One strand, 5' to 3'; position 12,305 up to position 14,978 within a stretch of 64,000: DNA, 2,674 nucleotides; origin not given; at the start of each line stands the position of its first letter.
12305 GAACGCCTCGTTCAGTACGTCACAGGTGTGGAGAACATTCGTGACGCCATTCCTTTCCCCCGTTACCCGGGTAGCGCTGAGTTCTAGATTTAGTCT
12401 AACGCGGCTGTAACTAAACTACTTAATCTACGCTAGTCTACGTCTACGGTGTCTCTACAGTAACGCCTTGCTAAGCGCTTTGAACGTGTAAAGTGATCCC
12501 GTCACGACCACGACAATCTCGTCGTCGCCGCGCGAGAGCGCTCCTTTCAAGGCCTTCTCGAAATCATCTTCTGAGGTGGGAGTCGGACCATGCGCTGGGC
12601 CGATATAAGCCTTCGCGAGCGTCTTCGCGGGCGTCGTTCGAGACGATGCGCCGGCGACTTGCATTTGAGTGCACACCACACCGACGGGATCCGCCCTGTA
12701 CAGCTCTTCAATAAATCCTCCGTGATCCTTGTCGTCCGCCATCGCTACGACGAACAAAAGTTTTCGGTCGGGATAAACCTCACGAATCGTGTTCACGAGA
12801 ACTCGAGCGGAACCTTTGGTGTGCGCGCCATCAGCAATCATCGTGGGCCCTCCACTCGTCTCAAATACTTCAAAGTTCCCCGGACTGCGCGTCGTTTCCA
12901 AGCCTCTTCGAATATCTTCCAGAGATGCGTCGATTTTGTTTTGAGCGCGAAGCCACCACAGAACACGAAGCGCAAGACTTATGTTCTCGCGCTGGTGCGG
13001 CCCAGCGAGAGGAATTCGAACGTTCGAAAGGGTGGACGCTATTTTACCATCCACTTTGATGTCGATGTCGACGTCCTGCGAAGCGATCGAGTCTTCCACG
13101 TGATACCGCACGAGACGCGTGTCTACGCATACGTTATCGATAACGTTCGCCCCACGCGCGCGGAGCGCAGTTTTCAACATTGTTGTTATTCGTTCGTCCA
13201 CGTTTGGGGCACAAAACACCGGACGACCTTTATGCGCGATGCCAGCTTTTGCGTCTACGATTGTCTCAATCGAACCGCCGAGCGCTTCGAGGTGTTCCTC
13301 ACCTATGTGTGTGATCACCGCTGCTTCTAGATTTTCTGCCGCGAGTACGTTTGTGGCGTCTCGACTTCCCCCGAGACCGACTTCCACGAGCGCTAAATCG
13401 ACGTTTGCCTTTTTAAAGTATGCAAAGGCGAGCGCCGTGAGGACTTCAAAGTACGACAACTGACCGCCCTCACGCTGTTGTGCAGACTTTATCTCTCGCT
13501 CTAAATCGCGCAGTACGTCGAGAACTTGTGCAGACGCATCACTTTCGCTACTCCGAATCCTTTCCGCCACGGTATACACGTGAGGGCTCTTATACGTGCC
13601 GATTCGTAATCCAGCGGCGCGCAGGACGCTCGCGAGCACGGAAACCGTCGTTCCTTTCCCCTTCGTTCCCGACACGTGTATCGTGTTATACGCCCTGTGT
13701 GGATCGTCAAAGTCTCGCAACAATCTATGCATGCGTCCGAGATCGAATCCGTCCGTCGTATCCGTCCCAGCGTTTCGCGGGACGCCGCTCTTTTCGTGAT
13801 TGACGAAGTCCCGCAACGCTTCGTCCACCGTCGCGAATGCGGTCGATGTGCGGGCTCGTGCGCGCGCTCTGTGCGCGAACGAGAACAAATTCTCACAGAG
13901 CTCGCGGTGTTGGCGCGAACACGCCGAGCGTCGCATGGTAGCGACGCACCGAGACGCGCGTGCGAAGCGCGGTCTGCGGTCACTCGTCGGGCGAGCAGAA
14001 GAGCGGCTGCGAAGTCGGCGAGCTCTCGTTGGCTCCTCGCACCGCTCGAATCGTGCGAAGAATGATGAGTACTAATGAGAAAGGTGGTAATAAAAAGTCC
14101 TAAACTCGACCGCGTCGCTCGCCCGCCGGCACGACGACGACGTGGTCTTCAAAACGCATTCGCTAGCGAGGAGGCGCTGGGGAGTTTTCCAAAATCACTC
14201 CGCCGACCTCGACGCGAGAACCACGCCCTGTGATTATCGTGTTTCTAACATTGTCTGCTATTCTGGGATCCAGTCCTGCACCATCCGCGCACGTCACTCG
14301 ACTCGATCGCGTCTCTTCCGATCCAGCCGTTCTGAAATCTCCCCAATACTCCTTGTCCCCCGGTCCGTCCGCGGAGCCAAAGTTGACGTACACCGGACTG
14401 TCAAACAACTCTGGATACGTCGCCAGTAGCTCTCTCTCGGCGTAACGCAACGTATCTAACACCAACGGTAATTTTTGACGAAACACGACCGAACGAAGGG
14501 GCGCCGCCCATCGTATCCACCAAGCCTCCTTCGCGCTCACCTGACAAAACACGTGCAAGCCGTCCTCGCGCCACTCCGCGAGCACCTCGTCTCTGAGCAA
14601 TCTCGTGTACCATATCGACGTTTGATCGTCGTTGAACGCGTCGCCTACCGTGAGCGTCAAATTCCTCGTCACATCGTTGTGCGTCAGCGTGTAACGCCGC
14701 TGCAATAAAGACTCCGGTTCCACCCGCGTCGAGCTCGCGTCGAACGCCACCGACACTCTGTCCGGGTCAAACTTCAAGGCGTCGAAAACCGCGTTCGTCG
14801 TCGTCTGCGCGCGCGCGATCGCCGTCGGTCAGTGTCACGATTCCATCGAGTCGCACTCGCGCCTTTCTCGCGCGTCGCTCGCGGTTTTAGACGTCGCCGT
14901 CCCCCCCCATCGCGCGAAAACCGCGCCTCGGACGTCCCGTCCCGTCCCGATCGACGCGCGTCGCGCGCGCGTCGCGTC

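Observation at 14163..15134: The stay-green Mg-dechelatase core has no start codon; a probable transit-peptide exon lies 80-100 nt upstream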

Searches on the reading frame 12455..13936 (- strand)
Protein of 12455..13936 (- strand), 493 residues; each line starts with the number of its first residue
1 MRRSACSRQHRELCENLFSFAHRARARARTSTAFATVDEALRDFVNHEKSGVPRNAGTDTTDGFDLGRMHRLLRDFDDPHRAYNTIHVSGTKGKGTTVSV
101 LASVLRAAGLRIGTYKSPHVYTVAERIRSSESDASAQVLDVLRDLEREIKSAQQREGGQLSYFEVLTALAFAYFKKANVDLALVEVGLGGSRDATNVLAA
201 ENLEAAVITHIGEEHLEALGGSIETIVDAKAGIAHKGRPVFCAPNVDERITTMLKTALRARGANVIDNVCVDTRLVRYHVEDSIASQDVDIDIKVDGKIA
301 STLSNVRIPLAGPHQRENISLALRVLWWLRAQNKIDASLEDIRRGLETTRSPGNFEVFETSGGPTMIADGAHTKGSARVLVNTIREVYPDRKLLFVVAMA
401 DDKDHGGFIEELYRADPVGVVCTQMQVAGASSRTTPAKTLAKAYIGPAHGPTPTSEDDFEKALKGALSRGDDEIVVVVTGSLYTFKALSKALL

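Call 8: search_protein_families(library=pfam, proteins=[window:12455-13936:-], max_evalue=0.01)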
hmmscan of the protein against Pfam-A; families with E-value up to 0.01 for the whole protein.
window:12455-13936:- (493 aa): 2 families
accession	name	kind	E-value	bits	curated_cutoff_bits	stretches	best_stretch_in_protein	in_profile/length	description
PF08245.18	Mur_ligase_M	-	7.4e-15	55.9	24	1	88-324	1-198/200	Mur ligase middle domain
PF02875.26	Mur_ligase_C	-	1.1e-14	55.8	28.4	1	355-481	3-126/127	Mur ligase, glutamate ligase domain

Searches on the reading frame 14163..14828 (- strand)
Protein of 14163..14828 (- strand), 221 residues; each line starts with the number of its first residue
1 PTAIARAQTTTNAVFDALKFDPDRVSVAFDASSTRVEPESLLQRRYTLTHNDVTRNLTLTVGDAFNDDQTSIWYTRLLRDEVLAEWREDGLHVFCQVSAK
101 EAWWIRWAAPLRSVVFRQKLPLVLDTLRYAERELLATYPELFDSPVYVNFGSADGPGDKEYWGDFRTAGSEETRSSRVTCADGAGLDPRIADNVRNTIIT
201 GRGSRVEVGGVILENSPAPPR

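Call 8: search_protein_families(library=pfam, proteins=[window:14163-14828:-], max_evalue=0.01)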
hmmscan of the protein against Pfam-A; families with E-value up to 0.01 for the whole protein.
window:14163-14828:- (221 aa): 1 family
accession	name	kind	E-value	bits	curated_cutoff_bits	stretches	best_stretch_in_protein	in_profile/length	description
PF12638.12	Staygreen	-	4.3e-37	127.6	27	1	19-167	1-146/147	Staygreen protein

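Call 9: find_homologous_proteins(query=window:14166-14828:-)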
Query window:14166-14828:- (221 aa): 326 proteins with E <= 0.001 among 1549 candidates; the best 120 are listed.
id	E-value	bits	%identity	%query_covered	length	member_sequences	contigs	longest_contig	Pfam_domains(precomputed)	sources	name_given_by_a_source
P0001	4.5e-134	463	98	94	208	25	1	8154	PF12638.13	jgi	-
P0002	3.4e-122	424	85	97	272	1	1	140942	PF12638.13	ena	-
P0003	4.3e-122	424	86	95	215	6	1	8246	PF12638.13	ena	-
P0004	1.2e-118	412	84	96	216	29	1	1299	PF12638.13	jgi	-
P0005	1.4e-117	409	86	94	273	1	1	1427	PF12638.13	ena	-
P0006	2.4e-115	402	85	95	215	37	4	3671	PF12638.13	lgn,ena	-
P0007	3.6e-111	388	89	87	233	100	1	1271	PF12638.13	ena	-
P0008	4.1e-88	313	84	72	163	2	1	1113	PF12638.13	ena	-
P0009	4.8e-67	244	67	75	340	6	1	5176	PF12638.13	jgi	-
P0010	5.2e-67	244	67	74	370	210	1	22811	PF12638.13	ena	-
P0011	5.9e-67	243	67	75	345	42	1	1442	PF12638.13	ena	-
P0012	6.5e-67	243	67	74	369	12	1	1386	PF12638.13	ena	-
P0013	3.1e-66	241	91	53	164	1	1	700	PF12638.13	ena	-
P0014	1.5e-63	232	65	72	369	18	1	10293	PF12638.13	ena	-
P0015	3.0e-62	228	64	75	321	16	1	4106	PF12638.13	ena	-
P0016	3.3e-60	221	65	71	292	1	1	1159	PF12638.13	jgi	-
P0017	6.1e-59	217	56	86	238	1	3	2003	PF12638.13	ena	-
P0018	2.7e-56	209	58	71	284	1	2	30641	PF12638.13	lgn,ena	-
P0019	5.3e-55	204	66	66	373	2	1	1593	PF12638.13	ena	-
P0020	6.4e-53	197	58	72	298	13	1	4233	PF12638.13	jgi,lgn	-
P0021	7.9e-52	194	51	83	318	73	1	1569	PF12638.13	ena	-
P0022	2.4e-50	189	53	79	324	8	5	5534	PF12638.13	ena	-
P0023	7.7e-50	187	76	49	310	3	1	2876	PF12638.13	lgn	-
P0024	1.7e-49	186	63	64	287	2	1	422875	PF12638.13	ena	-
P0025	2.3e-49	186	51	76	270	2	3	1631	PF12638.13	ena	-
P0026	6.0e-49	185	51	79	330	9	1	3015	PF12638.13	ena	-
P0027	6.6e-49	184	65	60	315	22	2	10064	PF12638.13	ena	-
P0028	8.3e-49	184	48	95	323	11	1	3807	PF12638.13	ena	-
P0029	1.4e-48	183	52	79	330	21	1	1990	PF12638.13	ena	-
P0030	2.0e-48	183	57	72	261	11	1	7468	PF12638.13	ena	-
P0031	3.7e-48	182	55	72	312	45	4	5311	PF12638.13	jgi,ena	-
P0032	4.4e-48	182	55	72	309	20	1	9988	PF12638.13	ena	-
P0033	5.6e-48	181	65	60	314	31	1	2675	PF12638.13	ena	-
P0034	6.4e-48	181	65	60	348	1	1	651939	PF12638.13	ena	-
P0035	6.8e-48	181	53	74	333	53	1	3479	PF12638.13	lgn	-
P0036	1.0e-47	181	57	72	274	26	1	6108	PF12638.13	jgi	jgi:hypothetical protein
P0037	1.1e-47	180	57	72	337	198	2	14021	PF12638.13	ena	-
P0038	1.5e-47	180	51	89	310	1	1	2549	PF12638.13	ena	-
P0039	5.7e-47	178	48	93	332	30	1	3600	PF12638.13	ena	-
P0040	3.1e-44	169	50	74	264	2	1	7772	PF12638.13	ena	-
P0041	9.6e-41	158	68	50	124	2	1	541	PF12638.13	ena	-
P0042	8.5e-39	151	64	51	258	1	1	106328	PF12638.13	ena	-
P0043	2.1e-35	140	66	48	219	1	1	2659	PF12638.13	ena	-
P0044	1.2e-34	138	68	45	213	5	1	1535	PF12638.13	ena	-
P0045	2.9e-34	136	47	70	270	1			PF12638.13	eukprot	eukprot:CAMPEP_0118923514 /NCGR_PEP_ID=MMETSP1169-20130426/2006_1 /TAXON_ID=36882 /ORGANISM="Pyramim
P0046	3.1e-33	133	66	42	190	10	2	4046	PF12638.13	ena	-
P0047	3.1e-33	133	66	42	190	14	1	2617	PF12638.13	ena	-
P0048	3.7e-33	133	43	74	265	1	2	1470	PF12638.13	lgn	-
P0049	4.5e-33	133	47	89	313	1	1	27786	PF12638.13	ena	-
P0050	2.3e-32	130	49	54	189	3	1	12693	PF12638.13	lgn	-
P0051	1.6e-30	124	72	38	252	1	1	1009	PF12638.13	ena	-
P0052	7.5e-30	122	44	69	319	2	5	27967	PF12638.13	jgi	jgi:hypothetical protein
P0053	1.0e-29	122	40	78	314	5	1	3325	PF12638.13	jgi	jgi:Staygreen protein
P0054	1.1e-29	122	46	68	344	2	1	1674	PF12638.13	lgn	-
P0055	6.2e-29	119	45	70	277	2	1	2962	PF12638.13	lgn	-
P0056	7.2e-29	119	47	68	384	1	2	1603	PF12638.13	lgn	-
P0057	7.9e-29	119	74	32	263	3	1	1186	PF12638.13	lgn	-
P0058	2.2e-28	117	44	66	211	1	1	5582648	PF12638.13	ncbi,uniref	ncbi:hypothetical protein WJX72_003159 [[Myrmecia] bisecta]|uniref:Staygreen protein domain-containi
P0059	2.9e-28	117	56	49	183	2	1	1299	PF12638.13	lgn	-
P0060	6.7e-28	116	50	64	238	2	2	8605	PF12638.13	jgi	jgi:hypothetical protein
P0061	6.8e-28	116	46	66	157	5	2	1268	PF12638.13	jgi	jgi:hypothetical protein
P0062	7.5e-28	116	44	65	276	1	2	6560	PF12638.13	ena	-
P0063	9.5e-28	115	46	60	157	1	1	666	PF12638.13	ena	-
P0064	3.1e-27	114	48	60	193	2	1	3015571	PF12638.13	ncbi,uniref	ncbi:hypothetical protein WJX75_001621 [Coccomyxa subellipsoidea]|uniref:Staygreen protein domain-co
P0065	4.3e-27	113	47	61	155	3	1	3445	PF12638.13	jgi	-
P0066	6.1e-27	113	47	66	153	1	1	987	PF12638.13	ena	-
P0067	7.3e-27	112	47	66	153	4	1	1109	PF12638.13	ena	-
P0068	1.4e-26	111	46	66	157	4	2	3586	PF12638.13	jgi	jgi:hypothetical protein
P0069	2.1e-26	111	37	66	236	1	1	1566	PF12638.13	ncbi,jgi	jgi:hypothetical protein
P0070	5.2e-26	110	45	67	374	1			PF12638.13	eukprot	eukprot:gene15365-21449_t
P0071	5.5e-26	109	54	48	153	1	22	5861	PF12638.13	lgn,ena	-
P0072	5.6e-26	109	52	49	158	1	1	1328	PF12638.13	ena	-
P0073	6.0e-26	109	38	64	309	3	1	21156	PF12638.13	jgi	jgi:hypothetical protein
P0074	7.4e-26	109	54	48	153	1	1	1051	PF12638.13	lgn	-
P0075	8.4e-26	109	47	66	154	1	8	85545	PF12638.13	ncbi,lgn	-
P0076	1.1e-25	108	47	66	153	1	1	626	PF12638.13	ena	-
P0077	1.2e-25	108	46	61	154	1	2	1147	PF12638.13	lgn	-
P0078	1.3e-25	108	45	60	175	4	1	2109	PF12638.13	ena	-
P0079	1.7e-25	108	44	66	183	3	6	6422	PF12638.13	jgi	jgi:hypothetical protein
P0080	2.3e-25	107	44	66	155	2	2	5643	PF12638.13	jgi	jgi:hypothetical protein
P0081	2.5e-25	107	40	66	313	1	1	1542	PF12638.13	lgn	-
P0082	2.7e-25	107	44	65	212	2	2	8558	PF12638.13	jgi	-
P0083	2.7e-25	107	53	48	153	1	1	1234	PF12638.13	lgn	-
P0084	3.0e-25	107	50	55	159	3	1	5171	PF12638.13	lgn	-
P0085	3.5e-25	107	43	61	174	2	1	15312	PF12638.13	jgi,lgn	jgi:hypothetical protein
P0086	3.6e-25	107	46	64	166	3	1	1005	PF12638.13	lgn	-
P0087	4.1e-25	107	46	68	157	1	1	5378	PF12638.13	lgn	-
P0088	6.0e-25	106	45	66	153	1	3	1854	PF12638.13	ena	-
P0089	6.3e-25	106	41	74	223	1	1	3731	PF12638.13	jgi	jgi:hypothetical protein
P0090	6.3e-25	106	44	66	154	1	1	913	PF12638.13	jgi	-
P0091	7.2e-25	106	53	48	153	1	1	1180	PF12638.13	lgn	-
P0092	7.3e-25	106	50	49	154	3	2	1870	PF12638.13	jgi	jgi:hypothetical protein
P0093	7.7e-25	106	44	61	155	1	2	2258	PF12638.13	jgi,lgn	jgi:hypothetical protein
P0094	7.9e-25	106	41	62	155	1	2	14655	PF12638.13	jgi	jgi:hypothetical protein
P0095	8.2e-25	106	39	68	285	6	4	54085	PF12638.13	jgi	jgi:hypothetical protein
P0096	8.7e-25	106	49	57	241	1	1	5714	PF12638.13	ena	-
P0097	8.7e-25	106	42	68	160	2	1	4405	PF12638.13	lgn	-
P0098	1.0e-24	105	41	66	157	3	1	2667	PF12638.13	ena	-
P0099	1.1e-24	105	43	69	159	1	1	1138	PF12638.13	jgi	jgi:Staygreen protein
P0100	1.2e-24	105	44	67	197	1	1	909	PF12638.13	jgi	jgi:hypothetical protein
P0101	1.3e-24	105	41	66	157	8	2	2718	PF12638.13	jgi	jgi:hypothetical protein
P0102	1.3e-24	105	47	60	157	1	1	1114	PF12638.13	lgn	-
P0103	1.4e-24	105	45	66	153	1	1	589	PF12638.13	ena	-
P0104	1.7e-24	105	43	66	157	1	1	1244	PF12638.13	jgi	jgi:hypothetical protein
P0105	2.3e-24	104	45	61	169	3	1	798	PF12638.13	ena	-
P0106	3.3e-24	104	46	60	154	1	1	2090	PF12638.13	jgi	jgi:hypothetical protein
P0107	3.7e-24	103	46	60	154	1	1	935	PF12638.13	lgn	-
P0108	4.3e-24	103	41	66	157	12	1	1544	PF12638.13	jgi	jgi:hypothetical protein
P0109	4.3e-24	103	44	66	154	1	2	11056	PF12638.13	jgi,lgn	jgi:hypothetical protein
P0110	4.4e-24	103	41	67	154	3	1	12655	PF12638.13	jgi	jgi:hypothetical protein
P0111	4.4e-24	103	48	60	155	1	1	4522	PF12638.13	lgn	-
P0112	4.8e-24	103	48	60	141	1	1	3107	PF12638.13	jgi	jgi:hypothetical protein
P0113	5.2e-24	103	50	54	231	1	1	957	PF12638.13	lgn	-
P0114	6.3e-24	103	42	67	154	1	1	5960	PF12638.13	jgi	jgi:hypothetical protein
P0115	7.6e-24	102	41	66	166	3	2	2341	PF12638.13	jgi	jgi:hypothetical protein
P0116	8.7e-24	102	42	66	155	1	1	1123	PF12638.13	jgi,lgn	-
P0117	9.7e-24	102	41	68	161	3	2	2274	PF12638.13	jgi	jgi:hypothetical protein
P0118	1.1e-23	102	43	60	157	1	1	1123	PF12638.13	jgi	jgi:hypothetical protein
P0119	1.3e-23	102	49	49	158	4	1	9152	PF12638.13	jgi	jgi:hypothetical protein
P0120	1.3e-23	102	44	60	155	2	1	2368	PF12638.13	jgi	jgi:Staygreen protein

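Call 11: find_encoding_contigs(protein=P0002, flank=4000, max_places=3)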
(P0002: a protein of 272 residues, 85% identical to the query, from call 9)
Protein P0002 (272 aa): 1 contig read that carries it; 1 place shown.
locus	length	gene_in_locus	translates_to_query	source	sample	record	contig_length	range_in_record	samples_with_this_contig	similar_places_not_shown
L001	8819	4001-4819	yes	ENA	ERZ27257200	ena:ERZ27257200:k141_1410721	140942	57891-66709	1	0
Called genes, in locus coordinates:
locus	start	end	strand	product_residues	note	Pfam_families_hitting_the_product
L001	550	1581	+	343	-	PF00581:Rhodanese (faint)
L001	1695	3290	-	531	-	PF00173:Cyt-b5, PF00487:FA_desaturase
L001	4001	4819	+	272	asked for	PF12638:Staygreen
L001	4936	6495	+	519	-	PF08245:Mur_ligase_M, PF27239:FOL3_C, PF02875:Mur_ligase_C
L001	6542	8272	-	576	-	PF01336:tRNA_anti-codon, PF00152:tRNA-synt_2 (weak), PF00458:WHEP-TRS, PF00152:tRNA-synt_2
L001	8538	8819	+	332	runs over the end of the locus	PF04157:EAP30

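Call 12: find_encoding_contigs(protein=P0001, flank=4000, max_places=3)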
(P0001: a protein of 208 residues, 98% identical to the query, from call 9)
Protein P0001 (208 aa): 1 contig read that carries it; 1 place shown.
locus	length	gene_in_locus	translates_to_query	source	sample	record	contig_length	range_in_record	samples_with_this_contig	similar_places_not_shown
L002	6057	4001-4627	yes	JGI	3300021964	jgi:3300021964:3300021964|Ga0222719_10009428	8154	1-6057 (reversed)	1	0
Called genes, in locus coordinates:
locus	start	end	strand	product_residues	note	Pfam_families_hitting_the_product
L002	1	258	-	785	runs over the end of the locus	?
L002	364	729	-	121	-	-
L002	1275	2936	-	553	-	PF01753:zf-MYND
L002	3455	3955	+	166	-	-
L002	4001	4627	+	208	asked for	PF12638:Staygreen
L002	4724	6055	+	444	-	?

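Call 13: find_encoding_contigs(protein=P0003, flank=4000, max_places=3)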
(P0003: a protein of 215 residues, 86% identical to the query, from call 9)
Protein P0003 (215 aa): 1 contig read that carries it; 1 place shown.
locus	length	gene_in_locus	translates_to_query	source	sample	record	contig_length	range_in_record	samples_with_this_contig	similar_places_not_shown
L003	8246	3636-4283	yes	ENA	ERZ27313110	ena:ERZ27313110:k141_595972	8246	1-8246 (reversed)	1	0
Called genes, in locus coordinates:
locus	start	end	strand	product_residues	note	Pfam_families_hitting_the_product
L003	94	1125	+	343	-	PF00581:Rhodanese (weak)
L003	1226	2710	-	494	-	PF00173:Cyt-b5, PF00487:FA_desaturase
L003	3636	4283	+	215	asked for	PF12638:Staygreen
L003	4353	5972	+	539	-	PF08245:Mur_ligase_M, PF02875:Mur_ligase_C, PF27239:FOL3_C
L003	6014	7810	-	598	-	PF01336:tRNA_anti-codon, PF00152:tRNA-synt_2 (weak), PF00458:WHEP-TRS, PF00152:tRNA-synt_2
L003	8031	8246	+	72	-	?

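Call 14: find_encoding_contigs(protein=P0006, flank=4000, max_places=4)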
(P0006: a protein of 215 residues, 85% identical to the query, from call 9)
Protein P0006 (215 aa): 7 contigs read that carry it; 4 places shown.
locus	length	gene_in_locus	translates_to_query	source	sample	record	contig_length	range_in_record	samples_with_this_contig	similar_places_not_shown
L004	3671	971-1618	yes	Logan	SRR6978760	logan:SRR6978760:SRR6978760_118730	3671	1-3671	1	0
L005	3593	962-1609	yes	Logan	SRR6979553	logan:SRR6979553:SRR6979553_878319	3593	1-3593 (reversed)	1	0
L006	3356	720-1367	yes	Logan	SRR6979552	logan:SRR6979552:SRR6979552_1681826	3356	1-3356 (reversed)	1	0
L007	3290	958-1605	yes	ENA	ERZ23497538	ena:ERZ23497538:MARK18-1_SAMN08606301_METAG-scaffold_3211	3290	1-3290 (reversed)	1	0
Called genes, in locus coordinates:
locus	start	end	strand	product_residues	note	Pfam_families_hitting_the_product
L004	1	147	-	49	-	?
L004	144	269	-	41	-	-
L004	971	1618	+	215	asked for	PF12638:Staygreen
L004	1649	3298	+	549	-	PF08245:Mur_ligase_M, PF02875:Mur_ligase_C, PF27239:FOL3_C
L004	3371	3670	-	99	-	?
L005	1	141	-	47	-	?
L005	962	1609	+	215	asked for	PF12638:Staygreen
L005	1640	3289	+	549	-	PF08245:Mur_ligase_M, PF02875:Mur_ligase_C, PF27239:FOL3_C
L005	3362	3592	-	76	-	?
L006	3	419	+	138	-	?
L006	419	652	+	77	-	-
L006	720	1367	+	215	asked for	PF12638:Staygreen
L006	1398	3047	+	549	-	PF08245:Mur_ligase_M, PF02875:Mur_ligase_C, PF27239:FOL3_C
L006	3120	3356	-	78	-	?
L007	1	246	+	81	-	?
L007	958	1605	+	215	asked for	PF12638:Staygreen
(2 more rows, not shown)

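Call 36: list_cluster_members(proteins=[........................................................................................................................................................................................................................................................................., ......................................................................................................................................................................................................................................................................, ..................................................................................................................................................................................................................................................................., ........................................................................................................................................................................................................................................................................, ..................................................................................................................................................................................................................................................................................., P0003, P0006, P0004, P0007, P0002])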
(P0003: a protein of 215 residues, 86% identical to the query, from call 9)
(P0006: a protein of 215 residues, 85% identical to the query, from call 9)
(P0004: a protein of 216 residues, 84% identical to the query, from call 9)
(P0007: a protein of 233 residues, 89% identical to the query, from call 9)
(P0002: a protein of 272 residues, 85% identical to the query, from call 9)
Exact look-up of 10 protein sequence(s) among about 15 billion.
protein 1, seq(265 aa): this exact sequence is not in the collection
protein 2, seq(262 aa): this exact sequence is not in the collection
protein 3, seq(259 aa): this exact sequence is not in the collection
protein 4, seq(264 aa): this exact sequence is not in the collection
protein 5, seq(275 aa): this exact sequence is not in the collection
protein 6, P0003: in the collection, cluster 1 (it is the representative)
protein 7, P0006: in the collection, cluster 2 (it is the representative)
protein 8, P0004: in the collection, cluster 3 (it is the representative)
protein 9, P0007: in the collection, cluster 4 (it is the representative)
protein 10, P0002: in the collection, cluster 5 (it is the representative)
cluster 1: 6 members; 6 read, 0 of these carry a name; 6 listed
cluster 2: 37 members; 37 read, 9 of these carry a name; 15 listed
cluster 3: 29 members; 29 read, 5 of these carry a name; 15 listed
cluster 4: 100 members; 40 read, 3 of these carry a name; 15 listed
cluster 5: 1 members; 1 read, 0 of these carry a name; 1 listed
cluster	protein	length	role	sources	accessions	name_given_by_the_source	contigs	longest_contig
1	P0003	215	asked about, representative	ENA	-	-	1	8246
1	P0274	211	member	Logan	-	-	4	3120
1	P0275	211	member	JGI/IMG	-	-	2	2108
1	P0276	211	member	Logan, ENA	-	-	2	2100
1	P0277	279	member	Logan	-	-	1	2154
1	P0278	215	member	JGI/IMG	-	-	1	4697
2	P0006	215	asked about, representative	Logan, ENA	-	-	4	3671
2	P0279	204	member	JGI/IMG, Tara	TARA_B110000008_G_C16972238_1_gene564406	hypothetical protein | strand:- start:3580 stop:4194 length:615 start_codon:yes stop_codon:yes gene_type:complete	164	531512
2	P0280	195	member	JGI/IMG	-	hypothetical protein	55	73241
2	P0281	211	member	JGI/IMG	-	magnesium dechelatase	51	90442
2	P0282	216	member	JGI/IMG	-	magnesium dechelatase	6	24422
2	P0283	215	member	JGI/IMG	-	magnesium dechelatase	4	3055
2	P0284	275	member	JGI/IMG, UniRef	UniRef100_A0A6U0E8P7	Staygreen protein domain-containing protein n=2 Tax=Ostreococcus mediterraneus ...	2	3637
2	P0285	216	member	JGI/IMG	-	magnesium dechelatase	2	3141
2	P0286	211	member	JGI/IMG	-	magnesium dechelatase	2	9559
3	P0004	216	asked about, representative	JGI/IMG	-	-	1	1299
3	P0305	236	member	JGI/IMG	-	-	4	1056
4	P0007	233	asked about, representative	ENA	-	-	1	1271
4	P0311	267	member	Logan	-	-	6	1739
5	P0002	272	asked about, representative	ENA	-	-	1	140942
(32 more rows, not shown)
